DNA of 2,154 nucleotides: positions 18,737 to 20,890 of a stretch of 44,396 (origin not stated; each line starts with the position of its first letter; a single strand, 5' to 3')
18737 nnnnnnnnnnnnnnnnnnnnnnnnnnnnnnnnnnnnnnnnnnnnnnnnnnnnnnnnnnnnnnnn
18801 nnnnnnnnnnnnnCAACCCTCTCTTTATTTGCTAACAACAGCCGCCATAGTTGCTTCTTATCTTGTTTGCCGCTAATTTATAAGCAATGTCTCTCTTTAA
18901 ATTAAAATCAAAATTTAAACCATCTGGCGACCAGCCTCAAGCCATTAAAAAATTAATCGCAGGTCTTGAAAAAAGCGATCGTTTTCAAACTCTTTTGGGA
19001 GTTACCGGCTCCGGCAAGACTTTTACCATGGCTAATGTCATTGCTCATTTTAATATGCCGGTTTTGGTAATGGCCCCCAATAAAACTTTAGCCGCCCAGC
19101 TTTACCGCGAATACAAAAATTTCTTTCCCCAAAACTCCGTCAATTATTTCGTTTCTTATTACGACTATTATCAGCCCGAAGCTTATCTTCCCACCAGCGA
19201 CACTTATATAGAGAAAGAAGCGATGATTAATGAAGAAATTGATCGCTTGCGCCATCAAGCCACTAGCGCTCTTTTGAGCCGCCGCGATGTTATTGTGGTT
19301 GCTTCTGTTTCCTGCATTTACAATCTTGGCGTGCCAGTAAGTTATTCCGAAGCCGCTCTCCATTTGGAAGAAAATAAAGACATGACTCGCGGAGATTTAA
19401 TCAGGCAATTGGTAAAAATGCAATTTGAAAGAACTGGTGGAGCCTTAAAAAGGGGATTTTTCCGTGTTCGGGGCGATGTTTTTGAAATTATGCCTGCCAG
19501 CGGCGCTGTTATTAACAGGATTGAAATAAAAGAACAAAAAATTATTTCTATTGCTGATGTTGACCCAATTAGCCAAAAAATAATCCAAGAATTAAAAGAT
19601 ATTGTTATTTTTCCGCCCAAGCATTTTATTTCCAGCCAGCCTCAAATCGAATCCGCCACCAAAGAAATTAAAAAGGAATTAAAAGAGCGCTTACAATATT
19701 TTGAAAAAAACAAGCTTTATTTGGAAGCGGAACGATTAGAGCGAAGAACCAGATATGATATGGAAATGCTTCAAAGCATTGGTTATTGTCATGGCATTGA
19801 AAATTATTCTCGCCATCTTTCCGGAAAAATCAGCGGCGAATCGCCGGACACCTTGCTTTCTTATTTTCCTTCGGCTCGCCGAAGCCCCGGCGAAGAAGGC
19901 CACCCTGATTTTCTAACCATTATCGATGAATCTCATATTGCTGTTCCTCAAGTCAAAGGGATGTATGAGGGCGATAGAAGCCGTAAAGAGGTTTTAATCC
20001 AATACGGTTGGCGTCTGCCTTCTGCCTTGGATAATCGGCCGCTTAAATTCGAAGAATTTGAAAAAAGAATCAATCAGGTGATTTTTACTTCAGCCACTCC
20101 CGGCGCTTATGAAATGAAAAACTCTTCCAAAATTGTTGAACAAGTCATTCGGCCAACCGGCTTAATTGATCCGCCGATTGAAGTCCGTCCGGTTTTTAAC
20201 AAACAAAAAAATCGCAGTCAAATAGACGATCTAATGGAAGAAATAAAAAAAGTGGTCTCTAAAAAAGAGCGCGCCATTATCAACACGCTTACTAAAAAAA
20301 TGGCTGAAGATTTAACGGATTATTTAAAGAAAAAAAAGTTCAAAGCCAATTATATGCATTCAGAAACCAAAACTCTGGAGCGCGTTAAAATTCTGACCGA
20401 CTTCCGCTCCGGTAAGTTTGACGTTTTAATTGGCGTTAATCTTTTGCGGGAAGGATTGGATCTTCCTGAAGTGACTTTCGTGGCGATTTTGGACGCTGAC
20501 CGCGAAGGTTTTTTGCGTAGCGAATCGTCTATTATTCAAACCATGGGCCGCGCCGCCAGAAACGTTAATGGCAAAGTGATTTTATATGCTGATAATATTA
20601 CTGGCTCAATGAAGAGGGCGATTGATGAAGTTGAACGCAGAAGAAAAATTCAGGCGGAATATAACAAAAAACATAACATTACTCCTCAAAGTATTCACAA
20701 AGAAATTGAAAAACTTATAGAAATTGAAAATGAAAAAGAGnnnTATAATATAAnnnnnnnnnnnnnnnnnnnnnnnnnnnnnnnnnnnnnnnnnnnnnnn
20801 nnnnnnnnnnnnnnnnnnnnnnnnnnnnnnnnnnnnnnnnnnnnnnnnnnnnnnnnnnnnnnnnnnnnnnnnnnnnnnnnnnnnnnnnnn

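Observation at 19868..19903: In-frame GC-rich palindromic insert in UvrB immediately before the DESH helicase motif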

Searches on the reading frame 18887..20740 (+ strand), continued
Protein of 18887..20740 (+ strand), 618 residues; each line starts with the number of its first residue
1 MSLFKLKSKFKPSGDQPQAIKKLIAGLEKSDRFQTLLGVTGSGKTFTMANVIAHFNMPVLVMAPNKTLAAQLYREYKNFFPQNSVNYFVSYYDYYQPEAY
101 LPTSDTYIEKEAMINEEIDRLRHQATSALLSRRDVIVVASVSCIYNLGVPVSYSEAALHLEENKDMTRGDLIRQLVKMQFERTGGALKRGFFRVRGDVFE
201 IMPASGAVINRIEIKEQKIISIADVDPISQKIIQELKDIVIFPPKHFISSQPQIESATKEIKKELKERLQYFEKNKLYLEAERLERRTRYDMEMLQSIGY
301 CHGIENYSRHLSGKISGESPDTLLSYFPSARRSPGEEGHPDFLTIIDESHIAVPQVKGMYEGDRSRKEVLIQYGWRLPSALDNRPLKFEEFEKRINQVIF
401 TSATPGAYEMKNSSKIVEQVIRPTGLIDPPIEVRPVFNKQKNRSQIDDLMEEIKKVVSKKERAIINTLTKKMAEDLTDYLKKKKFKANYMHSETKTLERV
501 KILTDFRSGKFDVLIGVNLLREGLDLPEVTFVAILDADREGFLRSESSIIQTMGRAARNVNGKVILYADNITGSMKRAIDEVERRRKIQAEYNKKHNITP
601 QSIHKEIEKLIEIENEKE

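Call 20: find_encoding_contigs(protein=P0024, flank=10000, max_places=1)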
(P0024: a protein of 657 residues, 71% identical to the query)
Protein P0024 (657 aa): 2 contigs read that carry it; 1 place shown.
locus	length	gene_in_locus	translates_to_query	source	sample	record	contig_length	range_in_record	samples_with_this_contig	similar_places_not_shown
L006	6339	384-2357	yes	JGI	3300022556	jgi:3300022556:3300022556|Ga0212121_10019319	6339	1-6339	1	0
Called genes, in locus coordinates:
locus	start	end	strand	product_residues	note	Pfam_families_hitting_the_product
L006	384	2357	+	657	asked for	PF00270:DEAD (faint), PF04851:ResIII, PF13604:AAA_30 (weak), PF17757:UvrB_inter, PF27431:UvrB_3rd, PF00271:Helicase_C, PF12344:UvrB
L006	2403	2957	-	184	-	-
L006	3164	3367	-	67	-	-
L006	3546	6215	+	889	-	PF00005:ABC_tran (faint), PF02463:SMC_N (faint), PF03193:RsgA_GTPase (faint), PF13175:AAA_15 (faint), PF13304:AAA_21 (faint), PF13555:AAA_29 (faint), PF17760:UvrA_inter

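Call 48: find_related_loci(query=window:18887-20740:+, collection=genome_contigs, flank=10000)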
Query window:18887-20740:+ (618 aa) in genome_contigs; peptide patterns used: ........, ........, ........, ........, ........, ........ (x = any residue, [..] = any of these).
600 stretches matched a pattern (row limit reached: there are more); 579 encode a relative of the query (tblastn E <= 1e-3); the best 80 are kept; 80 distinct loci.
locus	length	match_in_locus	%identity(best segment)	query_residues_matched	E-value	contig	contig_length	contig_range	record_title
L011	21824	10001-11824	79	3-612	0e+0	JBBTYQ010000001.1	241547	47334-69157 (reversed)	MAG: Patescibacteria group bacterium isolate H41-bin047_1 H41_bin047_1_000000000001, whole genome shotgun sequence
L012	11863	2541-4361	72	3-615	0e+0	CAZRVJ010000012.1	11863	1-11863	MAG TPA_asm: uncultured Candidatus Saccharibacteria bacterium isolate SRP170004_co1_406 genome assembly, contig: NODE_87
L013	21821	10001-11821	73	1-613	0e+0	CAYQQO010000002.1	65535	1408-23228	MAG TPA_asm: uncultured Candidatus Saccharibacteria bacterium isolate SRP141376_co2_317 genome assembly, contig: NODE_11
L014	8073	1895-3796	73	1-613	0e+0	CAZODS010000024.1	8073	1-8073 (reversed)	MAG TPA_asm: uncultured Candidatus Saccharibacteria bacterium isolate SRP271791_co2_29 genome assembly, contig: NODE_249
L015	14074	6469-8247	74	13-611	0e+0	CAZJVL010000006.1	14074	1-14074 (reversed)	MAG TPA_asm: uncultured Candidatus Saccharibacteria bacterium isolate binchicken_co173_194 genome assembly, contig: NODE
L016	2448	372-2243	73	1-614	0e+0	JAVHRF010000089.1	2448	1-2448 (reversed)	MAG: Candidatus Paceibacterota bacterium isolate WB01no19_45_9 NODE_44385_length_2448_cov_5.236523, whole genome shotgun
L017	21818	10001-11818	72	3-613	0e+0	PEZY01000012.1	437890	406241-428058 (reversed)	MAG: Candidatus Buchananbacteria bacterium CG10_big_fil_rev_8_21_14_0_10_33_19 CG10_8_21_14_0.10_scaffold_3_c, whole gen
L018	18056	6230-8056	73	1-614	0e+0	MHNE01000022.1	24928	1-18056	MAG: Candidatus Portnoybacteria bacterium RIFCSPLOWO2_01_FULL_43_11 rifcsplowo2_01_scaffold_5636, whole genome shotgun s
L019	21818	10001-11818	71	3-613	0e+0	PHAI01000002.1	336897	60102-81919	MAG: Candidatus Falkowbacteria bacterium HGW-Falkowbacteria-1 08E140C01_scaffold_54, whole genome shotgun sequence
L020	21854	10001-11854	69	1-616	0e+0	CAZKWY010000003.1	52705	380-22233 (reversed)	MAG TPA_asm: uncultured Candidatus Saccharibacteria bacterium isolate SRP141376_co4_69 genome assembly, contig: NODE_113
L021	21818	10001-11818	70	3-614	0e+0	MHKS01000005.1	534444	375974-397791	MAG: Candidatus Komeilibacteria bacterium RIFOXYD1_FULL_37_29 rifoxyd1_full_scaffold_8, whole genome shotgun sequence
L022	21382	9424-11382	68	3-613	0e+0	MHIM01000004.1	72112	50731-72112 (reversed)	MAG: Candidatus Buchananbacteria bacterium RIFCSPLOWO2_01_FULL_39_33 rifcsplowo2_01_scaffold_1414, whole genome shotgun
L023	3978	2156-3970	71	3-612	0e+0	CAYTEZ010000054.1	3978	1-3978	MAG TPA_asm: uncultured Gammaproteobacteria bacterium isolate SRP170004_co1_41 genome assembly, contig: NODE_38188_lengt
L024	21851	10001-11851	69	4-618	0e+0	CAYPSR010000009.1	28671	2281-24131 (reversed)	MAG TPA_asm: uncultured Candidatus Saccharibacteria bacterium isolate SRP178699_co1_179 genome assembly, contig: NODE_17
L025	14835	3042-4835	67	4-612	0e+0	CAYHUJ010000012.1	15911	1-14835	MAG TPA_asm: uncultured Candidatus Saccharibacteria bacterium isolate ERP119705_co16_137 genome assembly, contig: NODE_2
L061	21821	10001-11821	59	3-612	0e+0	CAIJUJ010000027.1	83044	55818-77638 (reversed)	uncultured bacterium isolate AM-lipid-01-D8_bin-1660 genome assembly, contig: bin-1660:27/35, whole genome shotgun seque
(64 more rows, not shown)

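Call 65: predict_structure(alignment_id=A1)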
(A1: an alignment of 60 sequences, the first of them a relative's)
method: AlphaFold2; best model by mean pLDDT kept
length: 618 residues; sequences in the alignment: 60
mean_pLDDT: 79.0   pTM: 0.78
mean pLDDT of the five models: 79.0, 71.4, 71.0, 70.3, 68.8
residues with pLDDT >= 90: 189; 70-90: 277; 50-70: 102; < 50: 50
segments of 3 or more residues with pLDDT < 50: 96-104, 148-151, 301-306, 332-336, 374-382, 522-524, 541-544, 609-618
pLDDT, mean of each block of 10 residues (from residue 1): 85 90 95 88 86 93 82 90 87 48 53 73 84 90 61 71 92 88 88 93 86 94 90 90 73 78 82 79 75 70 51 59 77 53 91 80 67 50 70 91 84 91 82 90 92 92 87 92 92 71 84 80 63 82 53 68 88 81 89 89 59 37
secondary structure, 60 per line:
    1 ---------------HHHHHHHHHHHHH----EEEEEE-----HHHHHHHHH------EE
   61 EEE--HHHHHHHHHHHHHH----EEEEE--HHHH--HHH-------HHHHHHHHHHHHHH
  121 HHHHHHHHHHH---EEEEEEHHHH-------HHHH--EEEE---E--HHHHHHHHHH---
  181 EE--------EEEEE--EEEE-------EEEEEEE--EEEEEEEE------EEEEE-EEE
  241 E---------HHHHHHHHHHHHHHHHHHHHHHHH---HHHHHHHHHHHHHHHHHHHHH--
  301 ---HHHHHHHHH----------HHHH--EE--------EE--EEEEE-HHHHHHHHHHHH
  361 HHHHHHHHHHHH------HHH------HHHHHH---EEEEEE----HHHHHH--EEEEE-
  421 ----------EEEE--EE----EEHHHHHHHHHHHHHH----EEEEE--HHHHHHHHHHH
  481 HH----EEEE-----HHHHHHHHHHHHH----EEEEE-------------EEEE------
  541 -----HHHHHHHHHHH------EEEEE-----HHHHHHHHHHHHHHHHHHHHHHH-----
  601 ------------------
elements in order: H16-28 E33-38 H44-52 E59-63 H66-79 E84-88 H91-94 H107-131 E135-140 H141-144 H152-155 E158-161 H168-177 E191-195 E198-201 E209-215 E218-225 E232-236 E238-241 H251-274 H278-298 H304-312 H323-326 E343-347 H349-372 H388-393 E397-402 H407-412 E415-419 E431-434 H445-458 E463-467 H470-482 E487-490 H496-508 E513-517 E531-534 H546-556 E563-567 H573-595
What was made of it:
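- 19871..19903 (+): 33-nt GC-rich in-frame insert in uvrB (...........). It is a decayed copy of the 30-nt hairpin element, read in element frame 0 (consensus peptide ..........). AlphaFold shows coil, with pLDDT below 50 at residues 332-336 (call 65).
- The uvrB loop is predicted to be a low-confidence coil just before the motif II strand (call 65). The predicted loop is low-confidence coil (call 65).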

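Call 83: find_encoding_contigs(protein=P0006, flank=3000, max_places=1)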
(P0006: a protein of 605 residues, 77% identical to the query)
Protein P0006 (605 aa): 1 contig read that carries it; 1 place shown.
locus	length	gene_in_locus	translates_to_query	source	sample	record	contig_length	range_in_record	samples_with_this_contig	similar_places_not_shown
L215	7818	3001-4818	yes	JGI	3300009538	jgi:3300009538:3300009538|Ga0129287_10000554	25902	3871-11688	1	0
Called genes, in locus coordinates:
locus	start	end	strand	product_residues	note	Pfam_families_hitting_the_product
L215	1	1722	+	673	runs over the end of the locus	PF03483:B3_4, PF03484:B5, PF17759:tRNA_synthFbeta, PF03147:FDX-ACB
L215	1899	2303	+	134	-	PF01371:Trp_repressor (weak)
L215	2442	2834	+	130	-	-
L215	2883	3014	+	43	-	-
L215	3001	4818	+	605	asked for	PF00270:DEAD (weak), PF04851:ResIII, PF13604:AAA_30 (faint), PF17757:UvrB_inter, PF27431:UvrB_3rd, PF00271:Helicase_C, PF12344:UvrB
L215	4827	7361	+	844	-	PF00005:ABC_tran (faint), PF02463:SMC_N (faint), PF13304:AAA_21 (faint), PF13555:AAA_29 (faint), PF20703:nSTAND1 (faint), PF17760:UvrA_inter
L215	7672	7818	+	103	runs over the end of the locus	-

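Call 84: find_encoding_contigs(protein=P0007, flank=3000, max_places=1)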
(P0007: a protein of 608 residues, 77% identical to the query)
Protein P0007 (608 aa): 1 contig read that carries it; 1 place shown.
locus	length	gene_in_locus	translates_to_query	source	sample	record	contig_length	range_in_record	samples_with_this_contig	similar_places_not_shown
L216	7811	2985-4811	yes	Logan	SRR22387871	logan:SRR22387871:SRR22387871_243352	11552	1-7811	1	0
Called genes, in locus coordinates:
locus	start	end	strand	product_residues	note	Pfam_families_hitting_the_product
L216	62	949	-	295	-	PF02739:5_3_exonuc_N, PF01367:5_3_exonuc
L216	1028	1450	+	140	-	PF00892:EamA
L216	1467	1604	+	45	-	-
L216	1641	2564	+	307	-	PF18915:DUF5667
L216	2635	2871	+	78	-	-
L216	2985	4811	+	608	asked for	PF00270:DEAD (weak), PF04851:ResIII, PF17757:UvrB_inter, PF27431:UvrB_3rd, PF00271:Helicase_C, PF12344:UvrB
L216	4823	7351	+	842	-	PF00005:ABC_tran (faint), PF02463:SMC_N (faint), PF03193:RsgA_GTPase (faint), PF13304:AAA_21 (faint), PF13555:AAA_29 (faint), PF20703:nSTAND1 (faint), PF17760:UvrA_inter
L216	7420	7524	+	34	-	-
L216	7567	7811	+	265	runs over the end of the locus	PF02578:Cu-oxidase_4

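Call 99: search_protein_families(library=pfam, proteins=[L061:7297-8604:+, L024:4602-5405:+], max_evalue=0.00001)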
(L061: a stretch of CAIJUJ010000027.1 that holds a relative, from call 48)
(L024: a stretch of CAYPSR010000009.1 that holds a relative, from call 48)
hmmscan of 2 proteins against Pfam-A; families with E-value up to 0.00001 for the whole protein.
L061:7297-8604:+ (436 aa): 1 family
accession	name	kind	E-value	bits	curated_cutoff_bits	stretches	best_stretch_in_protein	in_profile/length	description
PF01702.25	TGT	-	1.5e-136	455.6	26.3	2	128-434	64-355/357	Queuine tRNA-ribosyltransferase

L024:4602-5405:+ (268 aa): 2 families
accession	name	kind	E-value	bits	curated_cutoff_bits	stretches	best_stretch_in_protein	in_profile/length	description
PF03372.29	Exo_endo_phos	-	1.3e-23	84.4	24.5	1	7-259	1-225/225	Endonuclease/Exonuclease/phosphatase family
PF14529.12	Exo_endo_phos_2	-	7.7e-06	26.2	27.4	0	152-262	26-116/117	Endonuclease-reverse transcriptase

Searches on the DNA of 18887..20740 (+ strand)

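Call 74: search_with_rna_model(model_id=R1, sources=[L001, L003, L004, L005, L006, L009, L010, L012, L013, L014, L015, L016, L017, L018, L019, L020, L021, L022, L023, L024, L025, L026, L027, L028, L029, L030, L031, L032, L033, L034, L035, L036, L037, L038, L039, L040, L041, L042, L043, L044, L045, L046, L047, L048, L049, L050, L051, L052, L053, L054, L055, L056, L057, L058, L059, L060, L061, L062, L063, L064, L065, L066, L067, L068, L069, L070, L071, L072, L073, L074, L075, L076, L077, L078, L079, L080, L081, L082, L083, L084, L085, L086, L087, L088, L089, L090, L091, L093], max_evalue=1)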
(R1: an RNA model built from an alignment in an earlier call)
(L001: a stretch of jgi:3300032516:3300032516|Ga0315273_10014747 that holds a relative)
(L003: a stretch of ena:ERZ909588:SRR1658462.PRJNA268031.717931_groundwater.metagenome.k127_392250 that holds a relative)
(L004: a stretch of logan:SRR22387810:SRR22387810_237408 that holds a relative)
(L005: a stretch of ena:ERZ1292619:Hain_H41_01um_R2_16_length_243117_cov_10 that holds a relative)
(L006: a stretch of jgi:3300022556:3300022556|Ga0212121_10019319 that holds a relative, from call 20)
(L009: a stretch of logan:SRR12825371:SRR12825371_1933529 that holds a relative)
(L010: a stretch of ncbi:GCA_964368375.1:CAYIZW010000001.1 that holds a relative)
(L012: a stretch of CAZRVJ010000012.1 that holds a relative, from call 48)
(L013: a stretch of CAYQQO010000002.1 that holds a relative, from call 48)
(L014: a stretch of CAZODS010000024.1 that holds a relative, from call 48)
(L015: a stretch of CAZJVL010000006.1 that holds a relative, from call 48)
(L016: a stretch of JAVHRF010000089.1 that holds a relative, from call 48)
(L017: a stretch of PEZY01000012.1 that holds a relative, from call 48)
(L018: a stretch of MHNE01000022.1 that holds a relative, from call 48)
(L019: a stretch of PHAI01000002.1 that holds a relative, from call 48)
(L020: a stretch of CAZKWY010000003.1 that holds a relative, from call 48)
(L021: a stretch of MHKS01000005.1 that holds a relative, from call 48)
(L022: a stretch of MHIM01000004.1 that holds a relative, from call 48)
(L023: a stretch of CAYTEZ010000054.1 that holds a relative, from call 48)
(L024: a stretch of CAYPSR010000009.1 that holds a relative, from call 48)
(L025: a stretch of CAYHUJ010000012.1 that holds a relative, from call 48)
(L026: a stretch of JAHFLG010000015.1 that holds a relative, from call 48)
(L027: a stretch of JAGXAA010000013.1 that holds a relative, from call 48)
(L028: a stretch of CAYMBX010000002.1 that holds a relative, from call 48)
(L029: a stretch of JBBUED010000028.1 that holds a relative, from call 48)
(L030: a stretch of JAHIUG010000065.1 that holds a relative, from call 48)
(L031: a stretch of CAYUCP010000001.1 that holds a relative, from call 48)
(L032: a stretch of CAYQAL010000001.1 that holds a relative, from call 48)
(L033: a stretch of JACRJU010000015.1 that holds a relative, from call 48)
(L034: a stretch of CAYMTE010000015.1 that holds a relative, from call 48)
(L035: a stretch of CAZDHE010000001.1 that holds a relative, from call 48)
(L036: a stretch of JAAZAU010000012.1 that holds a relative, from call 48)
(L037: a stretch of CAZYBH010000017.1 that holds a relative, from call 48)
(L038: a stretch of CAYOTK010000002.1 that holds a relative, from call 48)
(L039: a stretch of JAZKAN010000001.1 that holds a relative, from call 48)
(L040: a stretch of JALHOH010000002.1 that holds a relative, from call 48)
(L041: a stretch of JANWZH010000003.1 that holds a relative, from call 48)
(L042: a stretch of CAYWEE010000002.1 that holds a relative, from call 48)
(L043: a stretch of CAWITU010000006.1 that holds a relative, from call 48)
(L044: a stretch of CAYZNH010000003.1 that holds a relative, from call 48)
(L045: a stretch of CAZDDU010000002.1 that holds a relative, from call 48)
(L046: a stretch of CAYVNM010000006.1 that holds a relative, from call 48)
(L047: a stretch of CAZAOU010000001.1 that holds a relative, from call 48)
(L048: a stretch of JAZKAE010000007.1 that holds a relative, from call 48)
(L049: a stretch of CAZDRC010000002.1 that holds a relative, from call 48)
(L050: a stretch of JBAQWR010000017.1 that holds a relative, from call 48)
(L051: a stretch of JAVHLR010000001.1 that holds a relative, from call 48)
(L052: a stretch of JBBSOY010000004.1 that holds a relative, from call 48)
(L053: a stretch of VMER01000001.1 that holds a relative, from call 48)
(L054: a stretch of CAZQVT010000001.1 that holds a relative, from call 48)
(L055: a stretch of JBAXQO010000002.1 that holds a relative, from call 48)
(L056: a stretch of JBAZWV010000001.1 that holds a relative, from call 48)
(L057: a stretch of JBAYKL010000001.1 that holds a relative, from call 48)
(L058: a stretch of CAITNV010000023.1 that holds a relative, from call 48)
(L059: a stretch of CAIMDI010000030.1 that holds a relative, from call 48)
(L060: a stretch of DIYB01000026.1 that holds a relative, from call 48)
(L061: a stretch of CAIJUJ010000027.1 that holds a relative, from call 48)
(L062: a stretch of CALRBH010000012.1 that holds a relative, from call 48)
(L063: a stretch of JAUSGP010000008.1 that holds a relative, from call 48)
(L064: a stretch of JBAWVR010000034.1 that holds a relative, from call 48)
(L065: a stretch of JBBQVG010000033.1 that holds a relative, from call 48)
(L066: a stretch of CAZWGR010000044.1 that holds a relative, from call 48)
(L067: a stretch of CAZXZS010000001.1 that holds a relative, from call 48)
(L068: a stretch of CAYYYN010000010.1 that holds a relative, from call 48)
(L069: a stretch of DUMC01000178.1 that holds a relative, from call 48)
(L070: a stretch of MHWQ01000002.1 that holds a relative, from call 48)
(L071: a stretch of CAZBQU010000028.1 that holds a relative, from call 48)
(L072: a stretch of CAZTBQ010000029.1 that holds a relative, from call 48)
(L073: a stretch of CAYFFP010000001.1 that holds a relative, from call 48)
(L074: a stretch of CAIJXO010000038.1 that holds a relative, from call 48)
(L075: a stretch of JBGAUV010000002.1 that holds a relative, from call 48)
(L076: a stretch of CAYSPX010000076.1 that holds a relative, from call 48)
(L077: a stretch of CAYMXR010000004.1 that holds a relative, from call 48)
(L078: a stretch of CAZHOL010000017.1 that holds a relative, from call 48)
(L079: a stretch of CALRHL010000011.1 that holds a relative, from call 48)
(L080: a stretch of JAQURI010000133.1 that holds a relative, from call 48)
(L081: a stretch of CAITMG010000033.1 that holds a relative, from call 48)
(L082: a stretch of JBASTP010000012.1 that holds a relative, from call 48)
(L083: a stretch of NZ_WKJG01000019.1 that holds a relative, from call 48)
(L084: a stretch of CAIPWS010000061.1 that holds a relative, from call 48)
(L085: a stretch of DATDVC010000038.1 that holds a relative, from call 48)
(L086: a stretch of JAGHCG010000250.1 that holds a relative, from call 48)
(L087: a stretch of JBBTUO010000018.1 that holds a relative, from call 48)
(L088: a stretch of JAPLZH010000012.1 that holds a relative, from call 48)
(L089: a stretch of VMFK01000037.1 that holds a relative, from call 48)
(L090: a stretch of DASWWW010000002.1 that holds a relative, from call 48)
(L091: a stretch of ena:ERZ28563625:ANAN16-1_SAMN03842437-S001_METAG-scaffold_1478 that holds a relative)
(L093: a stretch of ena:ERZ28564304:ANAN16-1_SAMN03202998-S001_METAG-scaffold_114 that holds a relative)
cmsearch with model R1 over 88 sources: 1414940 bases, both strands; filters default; matches with E-value up to 1: 4.
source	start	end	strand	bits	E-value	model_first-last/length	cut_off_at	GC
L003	1121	1140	+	26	0.028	13-32/42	no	0.65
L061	8079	8118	+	25.2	0.044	1-42/42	no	0.6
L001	8329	8370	+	24.8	0.053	1-42/42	no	0.74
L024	5026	5067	-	21.9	0.25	1-42/42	no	0.6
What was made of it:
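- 19871..19903 (+): Homologous inserts at the same site in L001 and L003 score 24.8 and 26 bits with R1 (call 74).
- In 1.41 Mb of Patescibacteria uvrB loci only 4 copies reach E below 1 (call 74).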
